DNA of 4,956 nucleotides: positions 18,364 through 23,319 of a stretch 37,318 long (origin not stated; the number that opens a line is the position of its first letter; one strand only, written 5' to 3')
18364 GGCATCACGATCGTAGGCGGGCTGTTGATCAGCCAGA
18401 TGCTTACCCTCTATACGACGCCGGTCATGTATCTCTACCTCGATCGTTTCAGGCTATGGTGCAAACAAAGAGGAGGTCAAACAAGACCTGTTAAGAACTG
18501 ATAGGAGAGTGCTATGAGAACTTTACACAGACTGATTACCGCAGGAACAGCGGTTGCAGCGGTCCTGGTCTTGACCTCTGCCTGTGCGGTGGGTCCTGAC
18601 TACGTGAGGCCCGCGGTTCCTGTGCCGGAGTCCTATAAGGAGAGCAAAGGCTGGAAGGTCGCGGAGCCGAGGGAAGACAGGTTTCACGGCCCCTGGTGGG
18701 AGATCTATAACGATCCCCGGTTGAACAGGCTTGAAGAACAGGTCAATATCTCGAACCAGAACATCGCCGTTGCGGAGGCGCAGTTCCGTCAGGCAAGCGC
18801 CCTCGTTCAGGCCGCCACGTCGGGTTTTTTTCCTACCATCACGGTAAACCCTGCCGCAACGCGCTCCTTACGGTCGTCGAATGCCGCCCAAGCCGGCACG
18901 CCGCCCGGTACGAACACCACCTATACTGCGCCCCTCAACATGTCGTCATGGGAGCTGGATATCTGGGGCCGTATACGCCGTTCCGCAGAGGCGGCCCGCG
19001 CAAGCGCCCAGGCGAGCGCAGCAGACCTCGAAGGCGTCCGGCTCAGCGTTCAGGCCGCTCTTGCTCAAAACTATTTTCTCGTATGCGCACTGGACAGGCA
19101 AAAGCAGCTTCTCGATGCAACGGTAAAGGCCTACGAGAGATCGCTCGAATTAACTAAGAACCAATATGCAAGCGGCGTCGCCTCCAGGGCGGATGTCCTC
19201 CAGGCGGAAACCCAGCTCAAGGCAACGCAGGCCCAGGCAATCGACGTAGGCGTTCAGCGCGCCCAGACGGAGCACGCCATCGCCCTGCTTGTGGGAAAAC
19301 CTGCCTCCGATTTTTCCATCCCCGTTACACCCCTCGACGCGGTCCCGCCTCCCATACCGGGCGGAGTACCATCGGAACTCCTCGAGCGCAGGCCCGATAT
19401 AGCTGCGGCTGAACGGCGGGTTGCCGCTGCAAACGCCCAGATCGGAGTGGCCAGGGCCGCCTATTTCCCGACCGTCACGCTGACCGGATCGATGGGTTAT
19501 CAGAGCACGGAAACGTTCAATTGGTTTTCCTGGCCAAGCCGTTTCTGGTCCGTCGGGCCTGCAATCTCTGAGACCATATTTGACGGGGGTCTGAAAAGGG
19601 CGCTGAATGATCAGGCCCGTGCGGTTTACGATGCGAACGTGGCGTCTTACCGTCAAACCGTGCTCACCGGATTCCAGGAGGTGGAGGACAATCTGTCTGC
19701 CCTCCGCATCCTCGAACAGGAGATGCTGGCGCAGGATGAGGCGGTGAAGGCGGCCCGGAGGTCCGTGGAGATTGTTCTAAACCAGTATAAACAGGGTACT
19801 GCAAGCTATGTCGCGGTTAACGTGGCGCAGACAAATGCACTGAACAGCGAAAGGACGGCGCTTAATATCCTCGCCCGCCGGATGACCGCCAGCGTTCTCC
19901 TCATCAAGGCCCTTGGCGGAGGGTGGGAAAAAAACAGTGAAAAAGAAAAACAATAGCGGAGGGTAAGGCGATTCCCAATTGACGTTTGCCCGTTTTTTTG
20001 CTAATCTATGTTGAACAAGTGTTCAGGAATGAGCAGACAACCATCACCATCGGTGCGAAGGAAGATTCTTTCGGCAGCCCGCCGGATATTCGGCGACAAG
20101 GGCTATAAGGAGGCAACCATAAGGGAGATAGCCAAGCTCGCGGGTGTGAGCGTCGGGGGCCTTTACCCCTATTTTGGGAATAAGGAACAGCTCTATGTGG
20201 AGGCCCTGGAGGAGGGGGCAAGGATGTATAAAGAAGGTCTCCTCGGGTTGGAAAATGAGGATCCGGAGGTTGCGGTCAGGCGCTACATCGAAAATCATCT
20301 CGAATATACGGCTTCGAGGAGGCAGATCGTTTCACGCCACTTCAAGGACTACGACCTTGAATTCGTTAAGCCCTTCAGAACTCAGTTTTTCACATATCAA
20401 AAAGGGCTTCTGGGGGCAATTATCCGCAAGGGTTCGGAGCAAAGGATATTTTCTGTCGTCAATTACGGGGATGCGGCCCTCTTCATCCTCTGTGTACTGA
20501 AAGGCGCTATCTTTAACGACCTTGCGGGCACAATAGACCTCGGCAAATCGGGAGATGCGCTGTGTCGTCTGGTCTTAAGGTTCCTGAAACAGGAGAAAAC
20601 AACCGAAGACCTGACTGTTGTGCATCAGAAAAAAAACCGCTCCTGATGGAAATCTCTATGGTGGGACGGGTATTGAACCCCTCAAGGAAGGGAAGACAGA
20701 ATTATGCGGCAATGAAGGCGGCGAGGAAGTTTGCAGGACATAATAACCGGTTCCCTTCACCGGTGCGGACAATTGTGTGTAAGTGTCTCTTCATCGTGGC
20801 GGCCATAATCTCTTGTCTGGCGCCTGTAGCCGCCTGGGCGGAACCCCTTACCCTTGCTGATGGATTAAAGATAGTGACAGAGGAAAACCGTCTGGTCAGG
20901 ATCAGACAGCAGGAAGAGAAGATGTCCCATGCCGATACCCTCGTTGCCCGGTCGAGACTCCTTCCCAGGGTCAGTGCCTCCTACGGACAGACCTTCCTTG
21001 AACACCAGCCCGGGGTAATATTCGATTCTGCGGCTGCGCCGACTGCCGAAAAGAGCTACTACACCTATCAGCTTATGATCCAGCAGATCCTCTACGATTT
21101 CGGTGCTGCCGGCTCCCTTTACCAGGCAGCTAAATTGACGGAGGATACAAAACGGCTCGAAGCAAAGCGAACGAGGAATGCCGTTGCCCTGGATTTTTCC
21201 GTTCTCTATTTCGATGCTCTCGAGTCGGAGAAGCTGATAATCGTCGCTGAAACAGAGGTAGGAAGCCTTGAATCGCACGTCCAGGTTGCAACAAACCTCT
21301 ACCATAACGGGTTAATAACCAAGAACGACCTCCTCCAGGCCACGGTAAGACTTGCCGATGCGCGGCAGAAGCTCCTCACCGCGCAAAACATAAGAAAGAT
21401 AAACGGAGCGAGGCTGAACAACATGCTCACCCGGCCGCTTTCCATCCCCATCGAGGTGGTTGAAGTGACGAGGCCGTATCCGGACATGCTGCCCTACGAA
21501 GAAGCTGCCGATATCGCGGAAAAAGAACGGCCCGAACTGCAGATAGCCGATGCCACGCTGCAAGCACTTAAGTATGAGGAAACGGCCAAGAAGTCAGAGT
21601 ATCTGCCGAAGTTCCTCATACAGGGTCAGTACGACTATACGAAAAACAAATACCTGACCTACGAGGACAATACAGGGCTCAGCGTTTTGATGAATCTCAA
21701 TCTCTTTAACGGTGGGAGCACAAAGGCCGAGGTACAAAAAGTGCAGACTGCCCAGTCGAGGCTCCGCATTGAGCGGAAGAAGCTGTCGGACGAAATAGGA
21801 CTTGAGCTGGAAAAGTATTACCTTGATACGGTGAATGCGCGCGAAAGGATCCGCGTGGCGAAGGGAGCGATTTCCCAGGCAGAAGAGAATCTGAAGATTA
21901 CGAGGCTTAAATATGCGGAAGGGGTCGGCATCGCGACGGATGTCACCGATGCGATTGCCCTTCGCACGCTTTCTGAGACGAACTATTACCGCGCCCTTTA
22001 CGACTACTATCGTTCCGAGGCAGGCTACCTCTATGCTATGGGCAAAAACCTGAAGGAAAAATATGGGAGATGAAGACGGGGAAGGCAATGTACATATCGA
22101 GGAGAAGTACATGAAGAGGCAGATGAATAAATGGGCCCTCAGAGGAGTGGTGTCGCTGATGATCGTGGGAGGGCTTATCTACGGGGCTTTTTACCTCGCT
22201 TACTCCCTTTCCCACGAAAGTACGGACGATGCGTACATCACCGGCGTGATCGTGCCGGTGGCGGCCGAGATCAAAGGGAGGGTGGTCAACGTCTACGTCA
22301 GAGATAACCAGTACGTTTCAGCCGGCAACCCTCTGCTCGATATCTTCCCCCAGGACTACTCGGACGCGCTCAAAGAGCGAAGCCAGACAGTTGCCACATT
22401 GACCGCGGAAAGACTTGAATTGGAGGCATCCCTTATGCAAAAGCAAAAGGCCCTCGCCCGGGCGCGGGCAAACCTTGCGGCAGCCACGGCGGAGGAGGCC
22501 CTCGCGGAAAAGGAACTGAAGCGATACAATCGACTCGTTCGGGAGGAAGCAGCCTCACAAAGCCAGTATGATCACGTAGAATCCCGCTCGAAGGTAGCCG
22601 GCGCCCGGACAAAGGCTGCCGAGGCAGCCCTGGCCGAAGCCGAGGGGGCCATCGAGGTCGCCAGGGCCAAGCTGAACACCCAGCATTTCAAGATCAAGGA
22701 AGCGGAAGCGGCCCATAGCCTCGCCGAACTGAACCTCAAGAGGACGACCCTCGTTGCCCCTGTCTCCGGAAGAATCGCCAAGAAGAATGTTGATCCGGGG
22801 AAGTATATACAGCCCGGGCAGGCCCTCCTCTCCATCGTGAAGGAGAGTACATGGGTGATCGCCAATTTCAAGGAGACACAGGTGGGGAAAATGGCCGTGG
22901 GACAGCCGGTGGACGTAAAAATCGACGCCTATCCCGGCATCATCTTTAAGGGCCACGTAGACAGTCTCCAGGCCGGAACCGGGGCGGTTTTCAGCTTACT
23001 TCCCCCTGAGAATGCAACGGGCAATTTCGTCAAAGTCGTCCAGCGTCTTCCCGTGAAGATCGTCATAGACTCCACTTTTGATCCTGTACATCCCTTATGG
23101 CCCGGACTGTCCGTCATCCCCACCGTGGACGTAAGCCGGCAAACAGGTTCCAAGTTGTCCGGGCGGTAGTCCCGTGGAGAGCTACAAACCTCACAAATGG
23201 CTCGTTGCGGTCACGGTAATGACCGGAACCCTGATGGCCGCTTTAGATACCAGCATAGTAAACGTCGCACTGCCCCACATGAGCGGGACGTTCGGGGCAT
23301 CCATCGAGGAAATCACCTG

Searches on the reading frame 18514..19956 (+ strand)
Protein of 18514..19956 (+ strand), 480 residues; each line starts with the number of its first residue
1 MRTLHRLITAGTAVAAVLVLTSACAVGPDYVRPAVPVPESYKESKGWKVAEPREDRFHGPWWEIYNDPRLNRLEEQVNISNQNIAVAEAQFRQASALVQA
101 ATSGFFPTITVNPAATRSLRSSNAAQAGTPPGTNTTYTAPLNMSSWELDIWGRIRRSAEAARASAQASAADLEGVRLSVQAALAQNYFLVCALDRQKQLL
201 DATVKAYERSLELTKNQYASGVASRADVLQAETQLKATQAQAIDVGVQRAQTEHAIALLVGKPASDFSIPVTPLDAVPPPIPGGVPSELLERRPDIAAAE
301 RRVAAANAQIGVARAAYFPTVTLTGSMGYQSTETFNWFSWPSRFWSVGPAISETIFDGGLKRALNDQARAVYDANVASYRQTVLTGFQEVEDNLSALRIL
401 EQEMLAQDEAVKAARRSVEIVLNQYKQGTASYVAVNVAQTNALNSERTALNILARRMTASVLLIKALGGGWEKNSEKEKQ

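Call 8: search_protein_families(library=pfam, proteins=[window:18514-19956:+])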
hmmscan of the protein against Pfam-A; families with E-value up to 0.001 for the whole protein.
window:18514-19956:+ (480 aa): 1 family
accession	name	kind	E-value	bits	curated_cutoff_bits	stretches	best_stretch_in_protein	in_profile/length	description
PF02321.23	OEP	-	1e-50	172.6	22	2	288-468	7-187/187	Outer membrane efflux protein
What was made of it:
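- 18514..19956 (+): Intact OMF1 (NodT-family outer-membrane efflux subunit), the last gene of the TetR1-MFP-RNDa-RNDb-OMF1 operon. Its tail 19819-19957 is the other member of the 139-nt repeat. Pfam OEP (call 8).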

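Call 27: find_related_loci(query=window:18514-19956:+, collection=metagenome_contigs, flank=10000)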
Query window:18514-19956:+ (480 aa) in metagenome_contigs; peptide patterns used: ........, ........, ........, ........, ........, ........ (x = any residue, [..] = any of these).
600 stretches matched a pattern (row limit reached: there are more); 405 encode a relative of the query (tblastn E <= 1e-3); the best 80 are kept; 80 distinct loci.
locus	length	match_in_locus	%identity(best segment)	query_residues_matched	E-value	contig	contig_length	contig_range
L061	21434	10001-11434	80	1-478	0e+0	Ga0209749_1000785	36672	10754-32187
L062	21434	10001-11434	80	1-478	0e+0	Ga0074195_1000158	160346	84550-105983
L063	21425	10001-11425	79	1-476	0e+0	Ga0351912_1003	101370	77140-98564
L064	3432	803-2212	66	12-475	0e+0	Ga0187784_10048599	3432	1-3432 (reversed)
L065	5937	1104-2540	65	1-471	0e+0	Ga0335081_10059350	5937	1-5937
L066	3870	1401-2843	66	2-471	0e+0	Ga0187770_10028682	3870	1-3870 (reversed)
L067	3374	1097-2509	64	14-478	0e+0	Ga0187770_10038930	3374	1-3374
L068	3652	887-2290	65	14-475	0e+0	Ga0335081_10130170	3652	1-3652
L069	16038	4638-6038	68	2-471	0e+0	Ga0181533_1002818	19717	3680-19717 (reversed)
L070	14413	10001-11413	65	1-477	0e+0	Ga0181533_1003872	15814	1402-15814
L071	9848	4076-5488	65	1-477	0e+0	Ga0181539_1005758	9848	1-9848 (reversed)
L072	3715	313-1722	64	4-475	0e+0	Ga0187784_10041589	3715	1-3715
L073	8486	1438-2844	63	4-475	0e+0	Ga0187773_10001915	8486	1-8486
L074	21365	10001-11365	67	14-471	0e+0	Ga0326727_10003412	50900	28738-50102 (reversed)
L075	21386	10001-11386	66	13-475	0e+0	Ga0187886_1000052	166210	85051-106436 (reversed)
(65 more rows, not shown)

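Call 37: search_protein_families(library=pfam, proteins=[L061:11734-12390:+])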
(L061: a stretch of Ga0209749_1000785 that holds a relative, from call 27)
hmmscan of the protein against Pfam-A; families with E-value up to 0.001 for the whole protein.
L061:11734-12390:+ (218 aa): 1 family
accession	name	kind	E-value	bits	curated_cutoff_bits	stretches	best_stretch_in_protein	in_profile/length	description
PF01914.23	MarC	-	6e-44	150.3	23.9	1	6-209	2-202/203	MarC family integral membrane protein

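Call 63: search_protein_families(library=ncbifam, proteins=[window:18514-19956:+])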
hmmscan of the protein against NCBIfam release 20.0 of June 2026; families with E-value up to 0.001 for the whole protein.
window:18514-19956:+ (480 aa): 11 families
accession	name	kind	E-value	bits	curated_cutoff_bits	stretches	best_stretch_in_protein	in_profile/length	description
TIGR01845.1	outer_NodT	subfamily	6.3e-137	457.1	210.05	1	17-470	3-460/460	efflux transporter outer membrane subunit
NF033143.1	efflux_OM_AdeK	equivalog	6.7e-59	199.9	900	1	10-477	9-468/480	multidrug efflux RND transporter AdeIJK outer membrane channel subunit AdeK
NF007347.1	PRK09837.1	subfamily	1.8e-57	195.2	598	1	13-472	8-460/461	Cu(I)/Ag(I) efflux RND transporter outer membrane protein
NF033142.1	efflux_OM_AdeC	exception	3.6e-50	170.9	975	1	63-473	57-464/465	multidrug efflux RND transporter AdeABC outer membrane channel subunit AdeC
NF007390.0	PRK09915.1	equivalog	2.1e-46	158.6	597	1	13-476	13-484/488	MdtP family multidrug efflux transporter outer membrane subunit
TIGR01844.1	type_I_sec_TolC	subfamily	2.2e-33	115.9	225.15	1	80-468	15-398/414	TolC family outer membrane protein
NF008524.1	PRK11459.1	equivalog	3.9e-31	108.4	650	1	59-472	56-477/478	multidrug resistance outer membrane protein MdtQ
NF047721.1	ToxDrgExpTdeA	equivalog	6.6e-30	104.4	550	1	59-434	48-416/455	toxin/drug exporter TdeA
NF052390.1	efflux_OMP_AbuO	equivalog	1.2e-10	40.7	700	1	86-455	39-418/447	multidrug efflux outer membrane protein AbuO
NF045679.1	DiMtlExpIhpA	equivalog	1.7e-08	33.6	650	1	122-442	77-387/424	divalent metal ion exporter subunit IhpA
NF007002.0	PRK09465.1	equivalog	2.9e-08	32.7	495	1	75-449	31-405/460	outer membrane channel protein TolC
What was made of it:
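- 18514..19956 (+): TIGR01845 at 457 bits (call 63).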

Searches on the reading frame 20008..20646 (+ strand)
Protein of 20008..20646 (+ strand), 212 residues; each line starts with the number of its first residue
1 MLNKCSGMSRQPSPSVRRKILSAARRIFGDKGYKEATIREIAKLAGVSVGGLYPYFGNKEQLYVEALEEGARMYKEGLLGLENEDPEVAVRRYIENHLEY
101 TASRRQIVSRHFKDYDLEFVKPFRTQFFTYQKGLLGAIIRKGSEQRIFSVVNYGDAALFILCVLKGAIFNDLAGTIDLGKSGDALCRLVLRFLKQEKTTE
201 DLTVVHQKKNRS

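Call 8: search_protein_families(library=pfam, proteins=[window:20008-20646:+])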
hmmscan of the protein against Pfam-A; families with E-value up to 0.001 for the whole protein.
window:20008-20646:+ (212 aa): 1 family
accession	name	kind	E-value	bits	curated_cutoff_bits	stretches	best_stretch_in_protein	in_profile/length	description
PF00440.29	TetR_N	-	1.7e-17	63.3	24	1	20-65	1-46/47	Bacterial regulatory proteins, tetR family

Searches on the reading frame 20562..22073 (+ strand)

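Call 8: search_protein_families(library=pfam, proteins=[window:20562-22073:+])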
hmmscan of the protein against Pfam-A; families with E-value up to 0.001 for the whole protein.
window:20562-22073:+ (503 aa): 1 family
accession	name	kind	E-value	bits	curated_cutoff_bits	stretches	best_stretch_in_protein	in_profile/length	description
PF02321.23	OEP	-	8e-47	159.9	22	2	313-494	2-187/187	Outer membrane efflux protein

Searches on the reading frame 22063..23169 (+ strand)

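Call 8: search_protein_families(library=pfam, proteins=[window:22063-23169:+])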
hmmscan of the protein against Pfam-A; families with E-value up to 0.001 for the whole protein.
window:22063-23169:+ (368 aa): 4 families
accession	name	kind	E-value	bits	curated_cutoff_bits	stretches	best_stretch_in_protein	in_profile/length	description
PF16576.10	HlyD_D23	-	1.2e-20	74.2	30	1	65-302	21-184/214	Barrel-sandwich domain of CusB or HlyD membrane-fusion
PF13437.12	HlyD_3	-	1.2e-16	61.8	22.2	1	229-304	1-78/106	HlyD family secretion protein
PF00529.27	CusB_dom_1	-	1.8e-12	47.7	26.5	1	139-350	12-82/89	Cation efflux system protein CusB domain 1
PF13533.13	Biotin_lipoyl_2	-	9.2e-12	44.9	29.8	1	64-92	1-29/32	Biotin-lipoyl like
